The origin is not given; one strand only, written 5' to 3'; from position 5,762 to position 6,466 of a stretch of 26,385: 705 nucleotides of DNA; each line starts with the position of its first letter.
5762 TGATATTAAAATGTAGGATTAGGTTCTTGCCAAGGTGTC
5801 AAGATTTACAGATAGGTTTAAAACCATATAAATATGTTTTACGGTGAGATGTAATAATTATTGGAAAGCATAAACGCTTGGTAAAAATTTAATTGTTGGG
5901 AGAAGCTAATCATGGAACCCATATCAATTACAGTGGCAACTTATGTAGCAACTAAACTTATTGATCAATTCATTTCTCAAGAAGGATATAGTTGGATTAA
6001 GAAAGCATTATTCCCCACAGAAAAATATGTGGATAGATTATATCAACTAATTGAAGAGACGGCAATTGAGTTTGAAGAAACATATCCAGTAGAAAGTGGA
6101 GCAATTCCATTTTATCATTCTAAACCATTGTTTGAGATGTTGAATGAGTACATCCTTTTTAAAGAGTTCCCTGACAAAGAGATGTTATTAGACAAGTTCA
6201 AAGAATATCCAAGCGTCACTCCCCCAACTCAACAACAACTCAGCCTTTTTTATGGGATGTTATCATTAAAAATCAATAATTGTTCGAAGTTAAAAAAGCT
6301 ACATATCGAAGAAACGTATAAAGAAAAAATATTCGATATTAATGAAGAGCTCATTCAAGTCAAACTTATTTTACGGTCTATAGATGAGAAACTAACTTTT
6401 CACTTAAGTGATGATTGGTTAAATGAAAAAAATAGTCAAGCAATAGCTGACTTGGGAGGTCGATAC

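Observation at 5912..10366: Orphan 1484-aa STAND/NACHT-like NTPase with unrecognisable flanking domains: candidate single-gene antiphage system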

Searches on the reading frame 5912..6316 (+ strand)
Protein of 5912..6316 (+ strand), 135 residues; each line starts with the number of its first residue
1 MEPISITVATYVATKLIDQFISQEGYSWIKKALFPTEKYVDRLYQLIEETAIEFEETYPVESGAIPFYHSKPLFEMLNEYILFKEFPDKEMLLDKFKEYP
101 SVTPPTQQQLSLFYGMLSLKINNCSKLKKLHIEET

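Call 49: search_solved_structures(query=A2, max_evalue=10, show_alignments=3)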
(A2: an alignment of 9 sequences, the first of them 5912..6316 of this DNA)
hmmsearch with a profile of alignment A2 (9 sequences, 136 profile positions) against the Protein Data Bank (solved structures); distinct sequences matched with E-value up to 10: 2.
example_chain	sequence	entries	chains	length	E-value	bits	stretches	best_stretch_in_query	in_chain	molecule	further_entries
9o4e_A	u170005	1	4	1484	2.3e-65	221.8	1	1-136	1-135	AVAST type 2 anti-phage system protein Avs2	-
3srt_A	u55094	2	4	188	1.6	11.9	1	19-58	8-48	Maltose O-acetyltransferase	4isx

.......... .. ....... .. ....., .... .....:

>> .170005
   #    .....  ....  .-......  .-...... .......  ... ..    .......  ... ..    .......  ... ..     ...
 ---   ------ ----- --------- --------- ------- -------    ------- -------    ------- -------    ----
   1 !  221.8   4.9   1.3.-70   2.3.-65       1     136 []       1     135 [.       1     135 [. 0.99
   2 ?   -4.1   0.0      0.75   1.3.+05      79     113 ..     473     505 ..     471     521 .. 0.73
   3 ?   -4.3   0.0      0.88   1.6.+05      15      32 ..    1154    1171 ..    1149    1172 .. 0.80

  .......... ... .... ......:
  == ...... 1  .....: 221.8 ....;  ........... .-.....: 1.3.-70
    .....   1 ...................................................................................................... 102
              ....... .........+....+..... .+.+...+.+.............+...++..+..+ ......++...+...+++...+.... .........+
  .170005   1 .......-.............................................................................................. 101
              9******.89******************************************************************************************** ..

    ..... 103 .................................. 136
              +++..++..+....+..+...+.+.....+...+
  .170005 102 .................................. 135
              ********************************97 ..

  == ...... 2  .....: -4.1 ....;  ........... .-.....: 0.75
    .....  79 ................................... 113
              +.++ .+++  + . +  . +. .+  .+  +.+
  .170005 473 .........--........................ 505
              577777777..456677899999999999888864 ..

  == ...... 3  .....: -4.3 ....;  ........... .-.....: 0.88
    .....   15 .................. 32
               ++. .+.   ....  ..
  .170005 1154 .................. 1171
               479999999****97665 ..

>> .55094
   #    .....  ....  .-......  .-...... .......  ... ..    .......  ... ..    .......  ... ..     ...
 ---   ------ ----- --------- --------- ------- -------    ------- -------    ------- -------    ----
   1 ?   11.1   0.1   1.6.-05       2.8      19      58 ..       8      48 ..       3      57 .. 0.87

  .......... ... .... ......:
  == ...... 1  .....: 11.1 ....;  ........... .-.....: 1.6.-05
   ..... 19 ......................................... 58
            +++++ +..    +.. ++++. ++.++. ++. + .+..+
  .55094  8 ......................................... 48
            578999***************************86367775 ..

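Call 56: find_homologous_proteins(query=A2, max_evalue=0.001)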
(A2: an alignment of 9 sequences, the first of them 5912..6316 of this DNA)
Query A2 (9 sequences) (135 aa, profile of the alignment): 62 proteins with E <= 0.001 among 1326 candidates.
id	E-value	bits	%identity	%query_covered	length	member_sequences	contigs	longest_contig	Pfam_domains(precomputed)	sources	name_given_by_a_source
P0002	2.0e-65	237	71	100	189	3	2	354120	-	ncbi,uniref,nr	ncbi:hypothetical protein [Photobacterium leiognathi]|uniref:hypothetical protein n=1 Tax=Photobacte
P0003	9.3e-65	235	66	100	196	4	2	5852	-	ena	-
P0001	3.3e-64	233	100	100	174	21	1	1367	-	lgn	-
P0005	5.4e-64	232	65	100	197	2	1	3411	-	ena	-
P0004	2.3e-62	227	63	100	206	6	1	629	-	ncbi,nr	ncbi:ATP-binding protein, partial [Vibrio parahaemolyticus]|nr:ATP-binding protein [Vibrio parahaemo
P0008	4.2e-58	213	60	98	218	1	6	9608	-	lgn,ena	-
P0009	6.6e-56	206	56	100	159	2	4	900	-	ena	-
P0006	2.6e-55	204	61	100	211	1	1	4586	-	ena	-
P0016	4.0e-55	203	45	100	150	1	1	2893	-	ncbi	ncbi:MAG: hypothetical protein AAGE93_26035, partial [Bacteroidota bacterium]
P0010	3.1e-54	200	71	96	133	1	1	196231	-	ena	-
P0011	1.1e-52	195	68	90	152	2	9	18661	-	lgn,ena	-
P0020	3.3e-52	194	45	100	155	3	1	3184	-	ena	-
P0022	1.1e-44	169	45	100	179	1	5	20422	-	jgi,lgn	jgi:hypothetical protein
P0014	3.9e-44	168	64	77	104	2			-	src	-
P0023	6.1e-43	164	46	100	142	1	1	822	-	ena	-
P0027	6.2e-40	154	43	100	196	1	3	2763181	-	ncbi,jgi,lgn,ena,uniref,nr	ncbi:conserved hypothetical protein [Chlorobium limicola DSM 245]|uniref:Uncharacterized protein n=1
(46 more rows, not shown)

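Call 57: find_encoding_contigs(protein=P0027, flank=7000, max_places=2)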
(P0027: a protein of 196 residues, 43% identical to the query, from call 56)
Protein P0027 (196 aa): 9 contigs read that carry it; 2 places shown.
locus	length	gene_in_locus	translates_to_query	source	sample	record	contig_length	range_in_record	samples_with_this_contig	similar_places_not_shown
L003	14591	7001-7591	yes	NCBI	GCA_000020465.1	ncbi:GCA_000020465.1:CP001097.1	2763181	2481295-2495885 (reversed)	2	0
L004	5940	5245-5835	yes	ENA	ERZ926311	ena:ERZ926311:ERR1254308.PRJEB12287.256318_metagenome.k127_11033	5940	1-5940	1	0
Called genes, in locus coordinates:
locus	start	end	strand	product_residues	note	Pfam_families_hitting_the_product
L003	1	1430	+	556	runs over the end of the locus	PF04326:SLFN_AlbA_2, PF13749:HATPase_c_4 (weak)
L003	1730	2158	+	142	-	-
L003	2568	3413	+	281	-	PF10108:DNA_pol_B_exo2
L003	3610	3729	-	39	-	-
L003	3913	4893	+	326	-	-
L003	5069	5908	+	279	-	-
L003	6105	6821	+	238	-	-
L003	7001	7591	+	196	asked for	-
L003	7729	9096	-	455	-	PF05598:DUF772, PF01609:DDE_Tnp_1, PF13751:DDE_Tnp_1_6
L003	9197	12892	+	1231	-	-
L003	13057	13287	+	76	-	PF13676:TIR_2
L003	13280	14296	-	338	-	PF01022:HTH_5 (weak), PF12840:HTH_20 (weak), PF14213:DUF4325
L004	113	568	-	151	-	-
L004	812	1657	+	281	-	PF10108:DNA_pol_B_exo2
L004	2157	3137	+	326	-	-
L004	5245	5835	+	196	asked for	-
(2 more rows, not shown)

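Call 75: find_related_loci(query=A2, collection=viral_contigs, flank=6000)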
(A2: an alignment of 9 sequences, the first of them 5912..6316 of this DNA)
Query A2 (135 aa) in viral_contigs; peptide patterns used: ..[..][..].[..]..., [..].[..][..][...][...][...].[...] (x = any residue, [..] = any of these).
170 stretches matched a pattern; 9 encode a relative of the query (tblastn E <= 1e-3); 9 distinct loci.
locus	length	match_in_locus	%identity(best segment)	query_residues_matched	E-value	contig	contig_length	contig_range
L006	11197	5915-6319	100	1-135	6e-90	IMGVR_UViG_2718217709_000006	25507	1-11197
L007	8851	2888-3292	100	1-135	6e-90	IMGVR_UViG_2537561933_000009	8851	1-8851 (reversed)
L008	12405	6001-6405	99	1-135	1e-89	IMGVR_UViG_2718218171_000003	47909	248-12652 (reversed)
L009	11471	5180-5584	100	1-135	3e-89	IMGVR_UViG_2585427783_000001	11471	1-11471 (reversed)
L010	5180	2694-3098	92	1-135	2e-82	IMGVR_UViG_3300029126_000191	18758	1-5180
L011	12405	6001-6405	92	1-135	2e-82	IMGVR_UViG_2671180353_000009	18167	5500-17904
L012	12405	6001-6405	92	1-135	2e-82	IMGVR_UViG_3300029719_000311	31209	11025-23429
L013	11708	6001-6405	91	1-135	1e-81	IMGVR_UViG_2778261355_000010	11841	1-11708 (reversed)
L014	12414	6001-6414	62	1-135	5e-57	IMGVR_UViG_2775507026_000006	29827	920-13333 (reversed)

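Call 78: search_protein_families(library=ncbifam, proteins=[L014:6001-10482:+, L014:1105-2211:+, L014:2227-3450:+, L014:3423-4094:+], max_evalue=0.001)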
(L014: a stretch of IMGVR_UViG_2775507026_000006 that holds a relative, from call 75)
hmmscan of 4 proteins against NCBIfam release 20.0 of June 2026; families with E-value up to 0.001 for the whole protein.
L014:6001-10482:+ (1494 aa): 1 family
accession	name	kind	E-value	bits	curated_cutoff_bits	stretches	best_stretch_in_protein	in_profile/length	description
NF041813.1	Avs2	equivalog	0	1705.2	1000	1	181-1486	1-1317/1317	AVAST type 2 anti-phage system protein Avs2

L014:1105-2211:+ (369 aa): 0 families

L014:2227-3450:+ (408 aa): 0 families

L014:3423-4094:+ (224 aa): 0 families

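Call 100: search_protein_representatives(alignment_id=A2)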
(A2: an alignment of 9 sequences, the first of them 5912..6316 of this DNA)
Query: 9 sequences, 136 profile positions. Proteins with E-value up to 0.001 (for the whole library): 308; up to 1e-10: 204; up to 1e-30: 32. The best 150 are listed.
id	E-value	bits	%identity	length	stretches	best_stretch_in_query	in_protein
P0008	1.3e-58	212.9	-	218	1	4-136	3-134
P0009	2.1e-56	205.8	-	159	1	1-136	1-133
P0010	9.8e-55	200.4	-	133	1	1-130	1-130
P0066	1.5e-53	196.6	-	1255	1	1-136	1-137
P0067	6.1e-51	188.1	-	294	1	1-136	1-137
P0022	3.6e-45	169.4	-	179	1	1-136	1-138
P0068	5.9e-45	168.8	-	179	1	1-136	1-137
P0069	2.3e-41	157.1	-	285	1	1-136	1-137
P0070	1.3e-40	154.7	-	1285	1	3-136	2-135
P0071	2.3e-40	153.9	-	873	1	5-136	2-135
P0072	5.8e-40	152.6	-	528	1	1-136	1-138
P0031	1.3e-39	151.4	-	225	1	1-136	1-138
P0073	1.4e-39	151.3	-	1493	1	1-136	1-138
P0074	1.8e-39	151.0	-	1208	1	1-135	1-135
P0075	7.0e-39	149.1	-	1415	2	1-136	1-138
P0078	9.8e-37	142.1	-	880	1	1-136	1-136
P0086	2.1e-34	134.6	-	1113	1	9-136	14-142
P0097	1.9e-28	115.3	-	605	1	1-136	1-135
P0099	5.9e-27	110.5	-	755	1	3-136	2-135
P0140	3.0e-18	82.3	-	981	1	12-135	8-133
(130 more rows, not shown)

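Call 101: search_protein_families(library=padloc, proteins=[P0066, P0070, P0073, P0071, P0078, P0086, P0099, P0140, P0097], max_evalue=0.00001)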
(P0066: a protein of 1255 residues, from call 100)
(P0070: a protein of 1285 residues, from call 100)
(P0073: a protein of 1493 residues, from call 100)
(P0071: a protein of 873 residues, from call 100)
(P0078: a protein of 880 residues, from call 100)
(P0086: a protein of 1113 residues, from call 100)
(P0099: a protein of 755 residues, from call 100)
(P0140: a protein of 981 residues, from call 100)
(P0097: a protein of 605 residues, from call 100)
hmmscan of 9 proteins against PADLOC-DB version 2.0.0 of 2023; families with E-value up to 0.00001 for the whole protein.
P0066 (1255 aa): 0 families

P0070 (1285 aa): 0 families

P0073 (1493 aa): 6 families
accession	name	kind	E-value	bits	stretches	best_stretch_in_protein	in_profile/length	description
PDLC02164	Avs2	-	0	1584.6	1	25-1492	60-1497/1504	-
PDLC02165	Avs2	-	0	1407.8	1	134-1492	3-1374/1375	-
PDLC02162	Avs2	-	0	1071.6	2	168-1002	168-996/1379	-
PDLC02163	Avs2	-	7e-290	963.2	1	167-1492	234-1575/1576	-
PDLC02161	Avs2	-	7.5e-203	674.8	1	166-1488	167-1482/1499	-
PDLC02166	Avs2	-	2e-145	484.3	1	168-1481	174-1471/1498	-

P0071 (873 aa): 5 families
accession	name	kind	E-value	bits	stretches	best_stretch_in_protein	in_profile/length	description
PDLC02164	Avs2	-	1.7e-25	87.1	1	20-650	58-666/1504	-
PDLC02162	Avs2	-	9.6e-15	51.7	1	108-776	109-776/1379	-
PDLC02161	Avs2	-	1.2e-12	44.5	1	285-645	304-665/1499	-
PDLC02163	Avs2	-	5.7e-10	35.4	1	286-648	375-728/1576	-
PDLC02165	Avs2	-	2.6e-09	33.4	1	257-648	151-528/1375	-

P0078 (880 aa): 6 families
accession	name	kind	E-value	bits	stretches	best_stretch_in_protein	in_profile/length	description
PDLC02164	Avs2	-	9.4e-32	107.8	1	15-677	51-690/1504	-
PDLC02161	Avs2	-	9.3e-18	61.3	1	303-650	321-664/1499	-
PDLC02162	Avs2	-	5e-17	59.2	1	318-768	320-762/1379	-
PDLC02165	Avs2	-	3.3e-13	46.3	1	165-675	68-546/1375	-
PDLC02163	Avs2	-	9.4e-11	38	1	208-660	304-733/1576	-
PDLC02166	Avs2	-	6.8e-08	28.4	1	323-656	334-652/1498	-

P0086 (1113 aa): 0 families

P0099 (755 aa): 0 families

P0140 (981 aa): 0 families

P0097 (605 aa): 0 families

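Call 102: search_protein_families(library=pfam, proteins=[P0066, P0070, P0073, P0071, P0078, P0086, P0099, P0140, P0097], max_evalue=0.001)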
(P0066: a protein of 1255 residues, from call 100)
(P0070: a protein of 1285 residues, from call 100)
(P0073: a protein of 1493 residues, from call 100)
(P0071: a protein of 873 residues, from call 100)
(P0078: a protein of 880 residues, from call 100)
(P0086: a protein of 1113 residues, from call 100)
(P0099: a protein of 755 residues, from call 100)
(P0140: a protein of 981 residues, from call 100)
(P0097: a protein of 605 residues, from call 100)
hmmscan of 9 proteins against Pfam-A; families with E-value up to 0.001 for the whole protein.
P0066 (1255 aa): 1 family
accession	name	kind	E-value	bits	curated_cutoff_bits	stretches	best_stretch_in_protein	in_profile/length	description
PF20698.3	PIN-TPR-GreABC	-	8.4e-08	33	27.8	1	1001-1099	40-133/138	PIN domain associated with the TPR-GreAB-C-PIN system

P0070 (1285 aa): 0 families

P0073 (1493 aa): 0 families

P0071 (873 aa): 0 families

P0078 (880 aa): 0 families

P0086 (1113 aa): 0 families

P0099 (755 aa): 18 families
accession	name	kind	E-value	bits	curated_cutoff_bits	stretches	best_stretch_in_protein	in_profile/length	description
PF13424.12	TPR_12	-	2e-43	146.9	30.1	4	567-637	2-72/77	Tetratricopeptide repeat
PF13374.12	TPR_10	-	1.2e-37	127.2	27.5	4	693-734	1-42/42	Tetratricopeptide repeat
PF24885.1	TPR_NPHP3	-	3e-17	63.2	100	2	565-681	96-212/239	Nephrocystin-3 TPR domain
PF13181.12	TPR_8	-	4.2e-16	58.1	25.7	0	697-726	4-33/34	Tetratricopeptide repeat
PF07719.23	TPR_2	-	4.9e-16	57.9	27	0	697-727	4-34/34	Tetratricopeptide repeat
PF00515.34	TPR_1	-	2.5e-13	49.6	27.8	0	697-727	4-34/34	Tetratricopeptide repeat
PF00931.28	NB-ARC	-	8.6e-10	38.7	23.5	1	204-375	2-183/248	NB-ARC domain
PF14559.12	TPR_19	-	2e-09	38.1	25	0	664-723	3-54/68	Tetratricopeptide repeat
PF07721.20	TPR_4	-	2e-09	37.6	27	0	655-676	4-25/26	Tetratricopeptide repeat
PF13428.12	TPR_14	-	2.8e-07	31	23.5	0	570-595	3-28/44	Tetratricopeptide repeat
PF13176.12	TPR_7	-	1.2e-05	25.5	27.9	0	656-683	3-32/36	Tetratricopeptide repeat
PF13401.12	AAA_22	-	5.6e-05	23.9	27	1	217-313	4-95/130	AAA domain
PF13431.12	TPR_17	-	0.0001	22.7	24.4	0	570-588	15-33/34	Tetratricopeptide repeat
PF13174.12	TPR_6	-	0.00013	22.8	26.3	0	657-677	5-25/33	Tetratricopeptide repeat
PF20720.3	nSTAND3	-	0.00022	21.4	27.2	1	213-254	12-52/155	Novel STAND NTPase 3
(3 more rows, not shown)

P0140 (981 aa): 0 families

P0097 (605 aa): 2 families
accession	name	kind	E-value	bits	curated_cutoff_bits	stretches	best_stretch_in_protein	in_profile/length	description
PF20720.3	nSTAND3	-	4.4e-18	65.9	27.2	1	188-298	9-123/155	Novel STAND NTPase 3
PF00910.28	RNA_helicase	-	0.00074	20.4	21.5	0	200-288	2-88/105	RNA helicase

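Call 104: search_protein_families(library=pfam, alignment_id=A4, max_evalue=0.001)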
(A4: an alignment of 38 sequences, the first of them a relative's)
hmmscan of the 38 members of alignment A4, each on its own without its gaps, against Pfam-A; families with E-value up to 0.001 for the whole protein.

A. member 1, P0066 (1255 aa): 1 family
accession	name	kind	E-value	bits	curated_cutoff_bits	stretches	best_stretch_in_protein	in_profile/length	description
PF20698.3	PIN-TPR-GreABC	-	8.4e-08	33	27.8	1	1001-1099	40-133/138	PIN domain associated with the TPR-GreAB-C-PIN system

B. families by the number of members that match (of 38 scanned): 24 families
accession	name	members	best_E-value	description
PF20698.3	PIN-TPR-GreABC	14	2.5e-23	PIN domain associated with the TPR-GreAB-C-PIN system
PF20720.3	nSTAND3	11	2.9e-20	Novel STAND NTPase 3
PF14559.12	TPR_19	4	5.4e-20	Tetratricopeptide repeat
PF13428.12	TPR_14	4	1.3e-19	Tetratricopeptide repeat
PF13424.12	TPR_12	4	2e-13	Tetratricopeptide repeat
PF13181.12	TPR_8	4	3.2e-12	Tetratricopeptide repeat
PF07719.23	TPR_2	3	3.8e-17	Tetratricopeptide repeat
PF00515.34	TPR_1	3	1.3e-12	Tetratricopeptide repeat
PF13174.12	TPR_6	3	1.9e-09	Tetratricopeptide repeat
PF12895.13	ANAPC3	3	7.3e-07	Anaphase-promoting complex, cyclosome, subunit 3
PF13176.12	TPR_7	2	4e-11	Tetratricopeptide repeat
PF13432.12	TPR_16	2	3.5e-09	Tetratricopeptide repeat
PF13374.12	TPR_10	1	3.5e-10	Tetratricopeptide repeat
PF25062.1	ARM_TT21_N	1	8.6e-07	Tetratricopeptide repeat protein 21 N-terminal ARM repeat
PF01272.25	GreA_GreB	1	1.3e-06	Transcription elongation factor, GreA/GreB, C-term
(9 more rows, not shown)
